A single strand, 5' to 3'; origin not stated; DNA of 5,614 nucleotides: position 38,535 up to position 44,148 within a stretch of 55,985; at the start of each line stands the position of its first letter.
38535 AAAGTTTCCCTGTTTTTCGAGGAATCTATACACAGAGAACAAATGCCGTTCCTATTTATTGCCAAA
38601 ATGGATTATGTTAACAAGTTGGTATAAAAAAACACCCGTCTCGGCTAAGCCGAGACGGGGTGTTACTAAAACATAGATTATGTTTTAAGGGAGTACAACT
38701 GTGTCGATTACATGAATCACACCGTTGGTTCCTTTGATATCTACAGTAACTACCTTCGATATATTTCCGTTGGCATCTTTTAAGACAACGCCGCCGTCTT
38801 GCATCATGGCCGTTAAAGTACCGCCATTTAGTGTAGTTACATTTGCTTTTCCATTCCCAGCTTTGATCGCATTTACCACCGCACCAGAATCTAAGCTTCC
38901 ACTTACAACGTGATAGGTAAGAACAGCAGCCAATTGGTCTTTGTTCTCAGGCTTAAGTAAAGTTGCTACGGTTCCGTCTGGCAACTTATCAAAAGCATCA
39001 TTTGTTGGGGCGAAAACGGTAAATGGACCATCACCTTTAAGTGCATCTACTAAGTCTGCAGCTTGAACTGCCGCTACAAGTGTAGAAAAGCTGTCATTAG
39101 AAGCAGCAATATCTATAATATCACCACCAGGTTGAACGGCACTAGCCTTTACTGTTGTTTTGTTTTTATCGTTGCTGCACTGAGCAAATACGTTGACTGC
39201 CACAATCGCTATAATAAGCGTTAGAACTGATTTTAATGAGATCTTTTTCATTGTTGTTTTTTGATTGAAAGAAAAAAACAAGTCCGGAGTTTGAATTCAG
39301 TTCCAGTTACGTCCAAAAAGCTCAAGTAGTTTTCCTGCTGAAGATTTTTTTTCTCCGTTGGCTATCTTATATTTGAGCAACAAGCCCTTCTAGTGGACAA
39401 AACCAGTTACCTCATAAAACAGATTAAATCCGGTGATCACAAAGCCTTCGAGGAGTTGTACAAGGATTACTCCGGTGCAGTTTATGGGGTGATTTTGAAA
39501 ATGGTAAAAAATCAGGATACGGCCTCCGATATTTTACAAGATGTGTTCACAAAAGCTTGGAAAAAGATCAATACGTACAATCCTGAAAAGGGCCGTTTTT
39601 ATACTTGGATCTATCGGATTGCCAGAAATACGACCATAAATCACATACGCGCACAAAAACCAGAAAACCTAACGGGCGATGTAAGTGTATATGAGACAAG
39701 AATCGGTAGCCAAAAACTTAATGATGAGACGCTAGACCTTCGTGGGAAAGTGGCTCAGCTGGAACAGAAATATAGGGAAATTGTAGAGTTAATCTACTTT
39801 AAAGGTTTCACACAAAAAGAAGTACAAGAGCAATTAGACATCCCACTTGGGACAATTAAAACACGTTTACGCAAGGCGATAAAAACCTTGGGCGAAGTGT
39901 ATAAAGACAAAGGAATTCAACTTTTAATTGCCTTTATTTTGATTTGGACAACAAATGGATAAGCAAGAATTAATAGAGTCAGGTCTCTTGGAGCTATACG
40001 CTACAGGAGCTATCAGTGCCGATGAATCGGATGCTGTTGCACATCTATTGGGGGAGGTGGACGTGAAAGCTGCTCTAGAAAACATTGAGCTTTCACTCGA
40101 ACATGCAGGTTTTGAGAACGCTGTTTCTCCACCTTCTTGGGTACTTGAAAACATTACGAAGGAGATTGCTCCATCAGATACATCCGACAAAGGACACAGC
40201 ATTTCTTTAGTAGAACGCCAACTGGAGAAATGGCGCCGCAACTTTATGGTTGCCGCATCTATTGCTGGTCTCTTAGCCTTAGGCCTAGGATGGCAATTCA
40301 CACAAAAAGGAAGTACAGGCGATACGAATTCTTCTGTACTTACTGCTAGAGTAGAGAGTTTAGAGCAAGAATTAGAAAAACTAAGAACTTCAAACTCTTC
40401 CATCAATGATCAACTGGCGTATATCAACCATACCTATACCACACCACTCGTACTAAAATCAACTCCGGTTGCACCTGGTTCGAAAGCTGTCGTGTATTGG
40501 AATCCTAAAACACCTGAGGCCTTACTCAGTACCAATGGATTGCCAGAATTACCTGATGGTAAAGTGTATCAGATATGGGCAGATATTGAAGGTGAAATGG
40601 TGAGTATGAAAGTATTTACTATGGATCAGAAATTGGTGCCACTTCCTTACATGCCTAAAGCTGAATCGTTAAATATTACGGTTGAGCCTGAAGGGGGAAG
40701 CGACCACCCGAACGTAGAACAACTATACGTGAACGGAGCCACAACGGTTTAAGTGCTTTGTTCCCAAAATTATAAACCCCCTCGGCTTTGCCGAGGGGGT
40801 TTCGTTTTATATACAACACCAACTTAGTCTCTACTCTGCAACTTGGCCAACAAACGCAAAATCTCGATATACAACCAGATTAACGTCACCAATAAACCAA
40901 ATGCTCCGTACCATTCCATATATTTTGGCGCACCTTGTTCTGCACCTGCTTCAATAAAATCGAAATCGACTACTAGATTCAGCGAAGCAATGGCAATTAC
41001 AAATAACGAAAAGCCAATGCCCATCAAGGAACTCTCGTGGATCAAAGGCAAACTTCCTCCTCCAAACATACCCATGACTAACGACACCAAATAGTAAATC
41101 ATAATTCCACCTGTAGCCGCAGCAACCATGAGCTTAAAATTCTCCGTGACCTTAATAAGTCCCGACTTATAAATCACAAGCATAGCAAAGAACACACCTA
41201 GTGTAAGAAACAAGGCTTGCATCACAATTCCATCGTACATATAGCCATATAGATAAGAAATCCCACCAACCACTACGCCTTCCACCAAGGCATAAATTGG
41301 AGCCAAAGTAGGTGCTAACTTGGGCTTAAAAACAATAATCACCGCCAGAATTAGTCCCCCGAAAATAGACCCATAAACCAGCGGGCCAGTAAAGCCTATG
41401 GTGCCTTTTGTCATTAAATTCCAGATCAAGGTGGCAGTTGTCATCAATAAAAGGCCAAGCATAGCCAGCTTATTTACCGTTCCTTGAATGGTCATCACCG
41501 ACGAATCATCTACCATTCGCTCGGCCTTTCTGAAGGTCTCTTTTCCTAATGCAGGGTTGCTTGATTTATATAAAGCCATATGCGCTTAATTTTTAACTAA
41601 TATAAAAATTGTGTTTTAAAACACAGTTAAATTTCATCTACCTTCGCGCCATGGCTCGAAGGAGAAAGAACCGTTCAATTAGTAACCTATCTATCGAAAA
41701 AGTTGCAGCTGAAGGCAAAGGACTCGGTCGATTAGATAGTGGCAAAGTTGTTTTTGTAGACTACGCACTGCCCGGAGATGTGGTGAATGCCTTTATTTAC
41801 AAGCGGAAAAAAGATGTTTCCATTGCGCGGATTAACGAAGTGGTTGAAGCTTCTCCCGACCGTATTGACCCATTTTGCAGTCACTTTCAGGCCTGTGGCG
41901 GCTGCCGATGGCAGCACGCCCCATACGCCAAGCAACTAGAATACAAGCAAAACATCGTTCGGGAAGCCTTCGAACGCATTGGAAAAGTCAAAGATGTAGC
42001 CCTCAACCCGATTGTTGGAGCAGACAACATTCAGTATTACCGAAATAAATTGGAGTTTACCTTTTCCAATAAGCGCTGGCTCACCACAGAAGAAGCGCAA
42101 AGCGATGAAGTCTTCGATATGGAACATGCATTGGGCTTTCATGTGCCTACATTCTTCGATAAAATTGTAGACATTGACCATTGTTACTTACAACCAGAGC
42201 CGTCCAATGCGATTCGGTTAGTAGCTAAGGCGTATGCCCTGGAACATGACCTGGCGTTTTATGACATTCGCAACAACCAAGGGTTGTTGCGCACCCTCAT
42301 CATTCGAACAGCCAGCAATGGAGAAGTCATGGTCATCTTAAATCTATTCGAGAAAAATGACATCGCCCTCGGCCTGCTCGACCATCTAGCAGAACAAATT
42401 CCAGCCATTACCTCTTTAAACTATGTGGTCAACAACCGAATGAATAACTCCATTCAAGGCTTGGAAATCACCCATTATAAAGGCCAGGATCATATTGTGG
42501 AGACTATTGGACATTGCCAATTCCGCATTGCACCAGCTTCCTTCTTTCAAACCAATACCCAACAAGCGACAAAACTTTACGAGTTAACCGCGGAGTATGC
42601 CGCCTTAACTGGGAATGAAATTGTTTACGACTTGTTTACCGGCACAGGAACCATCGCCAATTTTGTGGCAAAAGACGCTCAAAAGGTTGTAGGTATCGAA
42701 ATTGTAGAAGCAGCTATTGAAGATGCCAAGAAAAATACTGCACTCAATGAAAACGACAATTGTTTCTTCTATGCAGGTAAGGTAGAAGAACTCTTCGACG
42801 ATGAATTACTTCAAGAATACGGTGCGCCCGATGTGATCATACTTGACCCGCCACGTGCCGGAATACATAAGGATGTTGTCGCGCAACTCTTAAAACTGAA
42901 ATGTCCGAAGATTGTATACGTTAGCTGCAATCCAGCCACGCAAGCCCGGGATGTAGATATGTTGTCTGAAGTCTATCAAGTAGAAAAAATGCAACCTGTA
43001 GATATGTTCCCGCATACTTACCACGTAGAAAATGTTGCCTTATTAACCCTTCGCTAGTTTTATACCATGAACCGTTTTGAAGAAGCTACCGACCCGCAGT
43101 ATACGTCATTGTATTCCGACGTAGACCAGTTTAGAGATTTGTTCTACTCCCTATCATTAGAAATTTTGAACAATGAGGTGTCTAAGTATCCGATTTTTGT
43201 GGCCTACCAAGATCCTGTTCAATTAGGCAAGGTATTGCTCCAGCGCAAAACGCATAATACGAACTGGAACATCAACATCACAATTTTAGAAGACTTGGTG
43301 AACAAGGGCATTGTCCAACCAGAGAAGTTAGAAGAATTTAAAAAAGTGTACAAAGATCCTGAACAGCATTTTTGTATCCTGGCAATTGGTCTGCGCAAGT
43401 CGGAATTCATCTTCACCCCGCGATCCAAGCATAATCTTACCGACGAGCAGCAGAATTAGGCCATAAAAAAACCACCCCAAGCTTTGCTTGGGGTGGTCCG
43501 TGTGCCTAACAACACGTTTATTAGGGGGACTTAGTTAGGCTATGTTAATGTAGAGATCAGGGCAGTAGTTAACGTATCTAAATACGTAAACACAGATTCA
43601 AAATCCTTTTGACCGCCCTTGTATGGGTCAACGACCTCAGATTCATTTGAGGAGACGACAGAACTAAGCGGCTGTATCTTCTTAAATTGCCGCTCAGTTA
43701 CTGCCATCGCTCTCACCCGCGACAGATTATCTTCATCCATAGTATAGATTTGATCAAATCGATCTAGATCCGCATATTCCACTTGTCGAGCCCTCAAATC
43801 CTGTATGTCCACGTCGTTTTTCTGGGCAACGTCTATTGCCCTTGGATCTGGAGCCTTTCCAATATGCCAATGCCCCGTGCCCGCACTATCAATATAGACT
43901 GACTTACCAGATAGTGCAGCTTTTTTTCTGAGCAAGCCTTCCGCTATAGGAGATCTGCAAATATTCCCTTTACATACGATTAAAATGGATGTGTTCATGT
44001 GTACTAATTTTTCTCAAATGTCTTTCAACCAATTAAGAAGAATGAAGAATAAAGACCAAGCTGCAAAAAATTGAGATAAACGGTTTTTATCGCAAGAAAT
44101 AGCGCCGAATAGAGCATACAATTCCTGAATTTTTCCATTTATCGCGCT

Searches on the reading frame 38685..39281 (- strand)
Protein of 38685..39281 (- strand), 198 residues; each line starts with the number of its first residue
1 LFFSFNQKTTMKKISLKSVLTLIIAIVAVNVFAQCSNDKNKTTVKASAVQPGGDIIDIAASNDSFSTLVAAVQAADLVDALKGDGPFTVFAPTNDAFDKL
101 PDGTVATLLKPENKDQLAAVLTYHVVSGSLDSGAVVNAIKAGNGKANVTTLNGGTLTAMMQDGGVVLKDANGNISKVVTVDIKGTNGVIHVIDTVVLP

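Call 86: search_protein_families(library=pfam, proteins=[window:38685-39281:-], max_evalue=0.0001)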
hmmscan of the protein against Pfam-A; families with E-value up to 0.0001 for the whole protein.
window:38685-39281:- (198 aa): 1 family
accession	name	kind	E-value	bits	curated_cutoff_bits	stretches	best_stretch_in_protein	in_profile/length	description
PF02469.27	Fasciclin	-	9.2e-35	120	22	1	64-198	2-123/123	Fasciclin domain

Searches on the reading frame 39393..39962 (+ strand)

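Call 86: search_protein_families(library=pfam, proteins=[window:39393-39962:+], max_evalue=0.0001)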
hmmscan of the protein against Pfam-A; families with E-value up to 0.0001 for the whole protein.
window:39393-39962:+ (189 aa): 4 families
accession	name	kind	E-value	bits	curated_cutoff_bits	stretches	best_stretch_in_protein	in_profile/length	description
PF04542.20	Sigma70_r2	-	1.1e-20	73.7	24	1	22-89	1-69/71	Sigma-70 region 2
PF08281.18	Sigma70_r4_2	-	8.3e-13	48.2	25.7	1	117-166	5-54/54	Sigma-70, region 4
PF07638.17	Sigma70_ECF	-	1.6e-11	44.9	21.1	1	2-161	2-174/185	ECF sigma factor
PF04545.22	Sigma70_r4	-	2.3e-10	40.2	24.1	1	121-166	3-48/50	Sigma-70, region 4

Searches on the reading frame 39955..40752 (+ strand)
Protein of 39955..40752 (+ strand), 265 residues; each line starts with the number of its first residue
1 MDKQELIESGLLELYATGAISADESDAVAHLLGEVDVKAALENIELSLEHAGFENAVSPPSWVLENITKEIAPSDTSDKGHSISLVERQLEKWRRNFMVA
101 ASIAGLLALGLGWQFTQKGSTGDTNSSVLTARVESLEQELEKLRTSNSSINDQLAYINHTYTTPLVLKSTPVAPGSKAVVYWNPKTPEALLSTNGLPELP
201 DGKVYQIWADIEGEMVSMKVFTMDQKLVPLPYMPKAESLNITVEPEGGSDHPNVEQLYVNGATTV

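Call 86: search_protein_families(library=pfam, proteins=[window:39955-40752:+], max_evalue=0.0001)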
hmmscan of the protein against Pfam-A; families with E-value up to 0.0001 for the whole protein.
window:39955-40752:+ (265 aa): 1 family
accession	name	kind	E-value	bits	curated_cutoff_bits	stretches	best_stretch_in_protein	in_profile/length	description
PF10099.14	RskA_C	-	2.4e-19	70.4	29.4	1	100-253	2-130/135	Anti-sigma-K factor rskA, C-terminal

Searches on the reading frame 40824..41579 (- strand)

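Call 86: search_protein_families(library=pfam, proteins=[window:40824-41579:-], max_evalue=0.0001)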
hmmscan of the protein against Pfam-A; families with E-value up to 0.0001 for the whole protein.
window:40824-41579:- (251 aa): 2 families
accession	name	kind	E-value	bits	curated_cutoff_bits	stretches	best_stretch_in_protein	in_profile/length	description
PF12811.12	BaxI_1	-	3.2e-75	253.2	26.2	1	8-248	1-232/233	Bax inhibitor 1 like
PF01027.25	Bax1-I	-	6.7e-10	39.5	34.1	1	40-244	12-207/207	Inhibitor of apoptosis-promoting Bax1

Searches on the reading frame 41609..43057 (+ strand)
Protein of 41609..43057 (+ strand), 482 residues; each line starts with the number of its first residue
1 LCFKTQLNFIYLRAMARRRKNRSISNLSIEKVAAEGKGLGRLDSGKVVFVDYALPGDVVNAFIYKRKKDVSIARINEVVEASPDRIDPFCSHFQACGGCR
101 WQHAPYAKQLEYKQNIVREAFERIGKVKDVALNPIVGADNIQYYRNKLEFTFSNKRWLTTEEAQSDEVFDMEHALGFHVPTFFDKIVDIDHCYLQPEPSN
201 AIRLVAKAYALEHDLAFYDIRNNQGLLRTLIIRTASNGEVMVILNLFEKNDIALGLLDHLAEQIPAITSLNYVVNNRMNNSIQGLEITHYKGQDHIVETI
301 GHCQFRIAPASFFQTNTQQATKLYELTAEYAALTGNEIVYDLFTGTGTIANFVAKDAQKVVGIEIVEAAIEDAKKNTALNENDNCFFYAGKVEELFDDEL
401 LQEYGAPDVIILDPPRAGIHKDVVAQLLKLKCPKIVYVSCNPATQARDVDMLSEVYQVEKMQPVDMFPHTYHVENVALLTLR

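Call 86: search_protein_families(library=pfam, proteins=[window:41609-43057:+], max_evalue=0.0001)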
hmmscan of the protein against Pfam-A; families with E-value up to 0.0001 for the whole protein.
window:41609-43057:+ (482 aa): 5 families
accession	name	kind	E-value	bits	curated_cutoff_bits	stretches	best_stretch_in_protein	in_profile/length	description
PF05958.17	tRNA_U5-meth_tr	-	4.3e-21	75.8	23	1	303-480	170-355/357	tRNA (Uracil-5-)-methyltransferase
PF13847.12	Methyltransf_31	-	9.1e-13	48.6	27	1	335-435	3-105/145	Methyltransferase domain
PF01938.26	TRAM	-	1.9e-08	34.5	21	1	19-70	2-55/61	TRAM domain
PF09445.16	Methyltransf_15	-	1.4e-05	25.2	22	1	337-419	2-84/165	RNA cap guanine-N2 methyltransferase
PF13649.12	Methyltransf_25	-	5.7e-05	24.2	27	0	339-395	1-58/97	Methyltransferase domain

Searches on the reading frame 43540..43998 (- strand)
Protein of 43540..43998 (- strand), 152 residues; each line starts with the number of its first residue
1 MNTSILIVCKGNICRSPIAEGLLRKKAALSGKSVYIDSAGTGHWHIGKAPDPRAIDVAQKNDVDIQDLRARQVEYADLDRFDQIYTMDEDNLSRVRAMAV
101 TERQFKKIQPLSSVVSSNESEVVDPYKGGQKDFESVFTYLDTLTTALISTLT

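Call 37: search_protein_families(library=pfam, proteins=[window:43540-43998:-], max_evalue=0.01)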
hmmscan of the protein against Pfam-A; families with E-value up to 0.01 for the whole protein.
window:43540-43998:- (152 aa): 1 family
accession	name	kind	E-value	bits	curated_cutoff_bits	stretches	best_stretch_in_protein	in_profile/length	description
PF01451.26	LMWPc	-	7.6e-35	120.7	23.2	1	5-147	1-143/144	Low molecular weight phosphotyrosine protein phosphatase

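Call 39: search_protein_families(library=ncbifam, proteins=[window:43540-43998:-], max_evalue=0.1)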
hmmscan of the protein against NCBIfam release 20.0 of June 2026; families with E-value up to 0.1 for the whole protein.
window:43540-43998:- (152 aa): 5 families
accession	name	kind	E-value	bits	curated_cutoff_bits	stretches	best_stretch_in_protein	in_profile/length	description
NF007520.0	PRK10126.1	equivalog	1.1e-21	77.8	243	1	2-142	2-133/147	low molecular weight protein-tyrosine-phosphatase Wzb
NF008486.0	PRK11391.1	equivalog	1.7e-18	67.5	247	1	3-142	7-137/148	phosphotyrosine-protein phosphatase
TIGR02691.1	arsC_pI258_fam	equivalog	1.1e-06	28.9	174.3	1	6-99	2-88/129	arsenate reductase (thioredoxin)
NF010053.0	PRK13530.1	subfamily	2.7e-05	24.5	215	1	4-90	5-84/133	arsenate reductase (thioredoxin)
TIGR02689.1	ars_reduc_gluta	equivalog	7.7e-05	22.9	157.6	1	5-85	3-76/126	arsenate reductase, glutathione/glutaredoxin type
